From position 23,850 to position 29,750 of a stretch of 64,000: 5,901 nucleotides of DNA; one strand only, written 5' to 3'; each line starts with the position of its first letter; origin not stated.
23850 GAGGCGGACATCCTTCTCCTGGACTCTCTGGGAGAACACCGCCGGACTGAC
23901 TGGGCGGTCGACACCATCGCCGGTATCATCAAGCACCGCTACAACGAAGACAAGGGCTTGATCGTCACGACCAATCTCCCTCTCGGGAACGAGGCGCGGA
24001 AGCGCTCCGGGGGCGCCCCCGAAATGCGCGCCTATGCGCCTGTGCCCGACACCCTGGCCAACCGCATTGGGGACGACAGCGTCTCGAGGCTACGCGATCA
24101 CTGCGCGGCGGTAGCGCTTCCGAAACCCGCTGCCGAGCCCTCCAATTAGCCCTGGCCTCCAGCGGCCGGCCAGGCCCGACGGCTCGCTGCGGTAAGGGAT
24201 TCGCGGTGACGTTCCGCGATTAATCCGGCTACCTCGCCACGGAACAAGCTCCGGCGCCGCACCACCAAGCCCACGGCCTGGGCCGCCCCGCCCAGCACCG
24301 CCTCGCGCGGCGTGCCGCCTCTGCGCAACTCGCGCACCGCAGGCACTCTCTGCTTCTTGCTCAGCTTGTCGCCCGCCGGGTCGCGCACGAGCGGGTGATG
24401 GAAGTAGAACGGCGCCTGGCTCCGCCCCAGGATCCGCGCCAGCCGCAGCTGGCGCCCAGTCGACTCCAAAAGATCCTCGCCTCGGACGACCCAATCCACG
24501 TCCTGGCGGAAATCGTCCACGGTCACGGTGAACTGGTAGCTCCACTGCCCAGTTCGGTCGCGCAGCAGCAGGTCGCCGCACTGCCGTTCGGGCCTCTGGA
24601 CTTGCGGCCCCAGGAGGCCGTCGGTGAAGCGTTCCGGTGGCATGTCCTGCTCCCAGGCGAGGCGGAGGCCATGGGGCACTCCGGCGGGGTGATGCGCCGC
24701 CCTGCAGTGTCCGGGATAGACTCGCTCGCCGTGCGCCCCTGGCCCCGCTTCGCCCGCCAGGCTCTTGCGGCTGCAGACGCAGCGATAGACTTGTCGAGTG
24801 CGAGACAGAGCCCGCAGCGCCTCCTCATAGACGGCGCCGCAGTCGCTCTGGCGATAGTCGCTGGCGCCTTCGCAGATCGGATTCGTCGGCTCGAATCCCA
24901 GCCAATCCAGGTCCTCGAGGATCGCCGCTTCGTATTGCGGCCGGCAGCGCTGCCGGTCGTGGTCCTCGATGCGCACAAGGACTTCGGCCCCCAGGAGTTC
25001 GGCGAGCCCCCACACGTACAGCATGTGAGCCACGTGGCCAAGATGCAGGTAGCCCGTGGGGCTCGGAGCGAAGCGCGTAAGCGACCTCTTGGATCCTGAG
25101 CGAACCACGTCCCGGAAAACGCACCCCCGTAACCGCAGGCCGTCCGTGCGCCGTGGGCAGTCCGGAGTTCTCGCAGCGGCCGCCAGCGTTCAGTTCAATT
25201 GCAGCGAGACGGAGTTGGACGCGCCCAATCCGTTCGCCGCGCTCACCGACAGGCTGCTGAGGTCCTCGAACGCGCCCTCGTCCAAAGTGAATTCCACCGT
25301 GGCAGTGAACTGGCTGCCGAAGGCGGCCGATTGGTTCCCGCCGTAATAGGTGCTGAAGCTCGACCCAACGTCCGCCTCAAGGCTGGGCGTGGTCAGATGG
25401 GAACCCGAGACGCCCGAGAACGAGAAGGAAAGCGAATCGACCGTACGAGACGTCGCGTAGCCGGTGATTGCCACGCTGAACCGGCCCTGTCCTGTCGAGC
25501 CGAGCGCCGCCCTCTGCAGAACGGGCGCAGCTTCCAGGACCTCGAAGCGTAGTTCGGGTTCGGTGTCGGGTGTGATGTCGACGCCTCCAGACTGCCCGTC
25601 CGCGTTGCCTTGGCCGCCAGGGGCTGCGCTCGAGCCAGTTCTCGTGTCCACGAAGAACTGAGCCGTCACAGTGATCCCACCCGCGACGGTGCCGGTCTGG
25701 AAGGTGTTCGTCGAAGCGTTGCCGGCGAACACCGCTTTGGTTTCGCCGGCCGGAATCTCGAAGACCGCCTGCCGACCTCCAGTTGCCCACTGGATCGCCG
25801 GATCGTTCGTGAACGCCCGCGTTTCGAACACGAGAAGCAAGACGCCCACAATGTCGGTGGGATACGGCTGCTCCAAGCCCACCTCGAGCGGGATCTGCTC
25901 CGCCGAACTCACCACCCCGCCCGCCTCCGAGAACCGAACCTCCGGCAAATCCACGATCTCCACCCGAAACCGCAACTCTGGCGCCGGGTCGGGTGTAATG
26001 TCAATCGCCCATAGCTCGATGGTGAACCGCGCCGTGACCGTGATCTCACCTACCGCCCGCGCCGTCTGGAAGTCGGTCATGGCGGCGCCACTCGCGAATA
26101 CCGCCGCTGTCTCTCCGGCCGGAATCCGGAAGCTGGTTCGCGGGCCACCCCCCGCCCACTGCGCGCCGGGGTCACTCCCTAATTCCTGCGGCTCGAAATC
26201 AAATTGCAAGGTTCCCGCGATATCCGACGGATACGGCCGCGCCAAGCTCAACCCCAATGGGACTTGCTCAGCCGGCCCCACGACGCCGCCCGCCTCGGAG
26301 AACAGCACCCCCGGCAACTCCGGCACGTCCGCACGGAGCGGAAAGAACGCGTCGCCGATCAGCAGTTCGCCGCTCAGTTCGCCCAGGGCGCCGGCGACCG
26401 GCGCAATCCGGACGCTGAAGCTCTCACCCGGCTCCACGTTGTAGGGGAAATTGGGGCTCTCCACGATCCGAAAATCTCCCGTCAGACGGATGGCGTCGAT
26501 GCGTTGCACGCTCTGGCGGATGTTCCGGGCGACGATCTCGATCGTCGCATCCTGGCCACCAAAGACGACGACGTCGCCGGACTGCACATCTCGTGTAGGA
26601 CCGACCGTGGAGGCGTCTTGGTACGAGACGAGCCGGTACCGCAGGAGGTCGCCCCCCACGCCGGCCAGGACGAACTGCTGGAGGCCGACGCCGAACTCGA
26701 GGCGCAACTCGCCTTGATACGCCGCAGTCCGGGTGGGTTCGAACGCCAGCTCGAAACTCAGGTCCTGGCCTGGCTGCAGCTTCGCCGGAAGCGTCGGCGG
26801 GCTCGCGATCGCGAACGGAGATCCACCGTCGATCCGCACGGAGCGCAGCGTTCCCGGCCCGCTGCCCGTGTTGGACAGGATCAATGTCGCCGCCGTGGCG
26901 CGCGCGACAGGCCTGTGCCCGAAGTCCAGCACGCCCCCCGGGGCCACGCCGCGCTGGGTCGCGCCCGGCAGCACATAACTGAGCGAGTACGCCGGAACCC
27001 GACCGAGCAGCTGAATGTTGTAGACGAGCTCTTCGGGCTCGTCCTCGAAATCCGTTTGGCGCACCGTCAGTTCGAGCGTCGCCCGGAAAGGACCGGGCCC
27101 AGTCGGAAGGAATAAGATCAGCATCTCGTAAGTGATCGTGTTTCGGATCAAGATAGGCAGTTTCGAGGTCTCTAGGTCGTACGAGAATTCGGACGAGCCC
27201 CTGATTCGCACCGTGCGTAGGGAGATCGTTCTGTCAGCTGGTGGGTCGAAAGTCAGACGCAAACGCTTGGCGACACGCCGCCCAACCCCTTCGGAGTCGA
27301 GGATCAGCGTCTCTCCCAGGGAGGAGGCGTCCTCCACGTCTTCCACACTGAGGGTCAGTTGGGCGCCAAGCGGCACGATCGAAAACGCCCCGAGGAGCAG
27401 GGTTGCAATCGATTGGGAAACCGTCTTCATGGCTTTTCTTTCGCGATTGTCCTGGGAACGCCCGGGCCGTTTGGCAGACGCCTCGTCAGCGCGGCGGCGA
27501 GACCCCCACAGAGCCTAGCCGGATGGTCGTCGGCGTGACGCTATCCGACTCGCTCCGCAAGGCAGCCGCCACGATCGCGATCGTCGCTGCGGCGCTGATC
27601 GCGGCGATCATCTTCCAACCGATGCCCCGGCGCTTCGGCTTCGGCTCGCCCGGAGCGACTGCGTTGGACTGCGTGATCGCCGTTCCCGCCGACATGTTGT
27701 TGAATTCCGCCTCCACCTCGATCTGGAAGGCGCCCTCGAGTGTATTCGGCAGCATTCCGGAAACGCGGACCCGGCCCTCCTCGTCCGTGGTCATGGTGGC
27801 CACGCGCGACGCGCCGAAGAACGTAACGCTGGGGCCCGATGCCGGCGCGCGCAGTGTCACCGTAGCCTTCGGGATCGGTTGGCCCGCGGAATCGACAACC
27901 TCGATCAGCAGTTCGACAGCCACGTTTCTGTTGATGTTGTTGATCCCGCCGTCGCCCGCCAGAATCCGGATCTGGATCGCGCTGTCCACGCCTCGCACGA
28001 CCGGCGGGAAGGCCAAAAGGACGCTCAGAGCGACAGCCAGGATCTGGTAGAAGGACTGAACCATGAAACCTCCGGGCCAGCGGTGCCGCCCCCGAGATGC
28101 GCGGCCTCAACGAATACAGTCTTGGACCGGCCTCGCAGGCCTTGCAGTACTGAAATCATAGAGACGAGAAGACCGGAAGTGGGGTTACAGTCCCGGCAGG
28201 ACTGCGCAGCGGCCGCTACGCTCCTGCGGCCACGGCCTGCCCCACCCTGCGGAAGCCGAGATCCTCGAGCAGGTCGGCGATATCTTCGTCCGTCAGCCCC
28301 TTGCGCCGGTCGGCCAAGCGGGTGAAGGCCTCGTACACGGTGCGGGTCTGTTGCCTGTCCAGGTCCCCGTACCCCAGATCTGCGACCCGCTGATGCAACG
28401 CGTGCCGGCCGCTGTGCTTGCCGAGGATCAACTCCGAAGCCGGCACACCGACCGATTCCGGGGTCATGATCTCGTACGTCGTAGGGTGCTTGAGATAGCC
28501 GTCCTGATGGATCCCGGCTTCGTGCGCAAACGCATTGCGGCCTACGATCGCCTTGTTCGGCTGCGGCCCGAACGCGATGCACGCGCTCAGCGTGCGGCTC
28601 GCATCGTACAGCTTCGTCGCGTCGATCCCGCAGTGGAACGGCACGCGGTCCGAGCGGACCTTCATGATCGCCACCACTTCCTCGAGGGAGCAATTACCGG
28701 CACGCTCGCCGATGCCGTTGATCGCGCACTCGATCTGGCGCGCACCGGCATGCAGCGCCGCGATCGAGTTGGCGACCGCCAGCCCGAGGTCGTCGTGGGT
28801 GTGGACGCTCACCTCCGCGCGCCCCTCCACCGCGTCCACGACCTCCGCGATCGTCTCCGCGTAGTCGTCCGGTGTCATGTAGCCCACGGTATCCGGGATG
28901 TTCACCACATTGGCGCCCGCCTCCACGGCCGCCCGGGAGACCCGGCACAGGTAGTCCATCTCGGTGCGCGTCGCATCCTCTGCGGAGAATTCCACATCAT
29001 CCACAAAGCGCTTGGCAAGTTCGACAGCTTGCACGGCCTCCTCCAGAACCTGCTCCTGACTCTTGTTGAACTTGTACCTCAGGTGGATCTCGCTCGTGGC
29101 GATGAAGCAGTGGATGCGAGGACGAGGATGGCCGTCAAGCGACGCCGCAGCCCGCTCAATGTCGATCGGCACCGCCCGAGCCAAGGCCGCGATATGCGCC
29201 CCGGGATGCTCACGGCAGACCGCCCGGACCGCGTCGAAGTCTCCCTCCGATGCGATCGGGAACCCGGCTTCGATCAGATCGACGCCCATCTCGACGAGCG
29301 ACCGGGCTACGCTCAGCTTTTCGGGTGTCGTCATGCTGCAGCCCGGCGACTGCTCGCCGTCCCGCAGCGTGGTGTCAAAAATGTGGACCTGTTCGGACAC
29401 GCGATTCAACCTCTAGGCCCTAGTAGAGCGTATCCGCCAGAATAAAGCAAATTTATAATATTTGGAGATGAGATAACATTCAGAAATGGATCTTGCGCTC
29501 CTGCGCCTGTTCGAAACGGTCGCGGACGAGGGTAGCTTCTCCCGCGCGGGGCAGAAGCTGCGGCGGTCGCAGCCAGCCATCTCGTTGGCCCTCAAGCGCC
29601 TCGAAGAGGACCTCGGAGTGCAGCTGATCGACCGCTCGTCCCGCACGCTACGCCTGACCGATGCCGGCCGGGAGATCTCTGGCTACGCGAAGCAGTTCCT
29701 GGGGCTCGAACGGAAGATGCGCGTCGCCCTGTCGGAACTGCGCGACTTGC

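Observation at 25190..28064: Two-gene predicted cell-surface module: TM-anchored single Ig-like protein plus 746-aa multi-beta-sandwich secreted protein of no recognised family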

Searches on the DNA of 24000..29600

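Call 52: search_rna_families(source=window, start=24000, end=29600, threshold=evalue, max_evalue=0.1)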
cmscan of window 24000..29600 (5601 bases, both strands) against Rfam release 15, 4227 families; matches with E-value up to 0.1: 0.
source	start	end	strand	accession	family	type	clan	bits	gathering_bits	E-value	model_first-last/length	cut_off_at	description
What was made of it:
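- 28065..28162 (-): Conserved leader between the promoter-like motif and the ATG. It holds two conserved hairpins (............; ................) and the GGAGG Shine-Dalgarno at 28069-28073. There is no Rfam match (call 52).
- Tried and rejected: No hit across 24000-29600 (call 52).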
